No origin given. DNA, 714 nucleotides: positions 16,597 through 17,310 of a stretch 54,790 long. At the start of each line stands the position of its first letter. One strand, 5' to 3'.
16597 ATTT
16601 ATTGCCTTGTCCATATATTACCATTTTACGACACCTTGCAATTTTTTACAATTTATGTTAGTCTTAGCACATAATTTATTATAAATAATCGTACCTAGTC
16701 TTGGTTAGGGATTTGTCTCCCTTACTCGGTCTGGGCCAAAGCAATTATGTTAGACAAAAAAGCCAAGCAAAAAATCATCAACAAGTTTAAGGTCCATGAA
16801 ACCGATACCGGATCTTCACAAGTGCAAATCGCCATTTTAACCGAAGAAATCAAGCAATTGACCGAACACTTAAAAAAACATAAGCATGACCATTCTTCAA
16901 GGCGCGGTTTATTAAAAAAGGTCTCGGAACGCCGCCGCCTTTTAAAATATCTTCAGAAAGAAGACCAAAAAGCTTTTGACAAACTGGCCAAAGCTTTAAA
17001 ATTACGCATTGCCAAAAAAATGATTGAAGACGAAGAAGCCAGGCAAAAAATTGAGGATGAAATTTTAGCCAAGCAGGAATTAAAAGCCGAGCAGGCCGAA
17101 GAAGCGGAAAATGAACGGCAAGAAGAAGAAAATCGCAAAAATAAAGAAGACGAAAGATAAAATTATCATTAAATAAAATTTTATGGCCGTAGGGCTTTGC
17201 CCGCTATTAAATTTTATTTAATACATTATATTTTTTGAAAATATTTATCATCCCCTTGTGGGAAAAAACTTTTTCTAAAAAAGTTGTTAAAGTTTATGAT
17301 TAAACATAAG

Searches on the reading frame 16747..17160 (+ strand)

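Call 52: search_protein_families(library=pfam, proteins=[window:16747-17160:+], max_evalue=0.001)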
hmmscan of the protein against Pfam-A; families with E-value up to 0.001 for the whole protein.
window:16747-17160:+ (137 aa): 1 family
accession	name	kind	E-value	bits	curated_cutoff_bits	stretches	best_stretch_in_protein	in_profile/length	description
PF00312.27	Ribosomal_S15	-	8.1e-32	109.7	31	1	7-87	1-81/81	Ribosomal protein S15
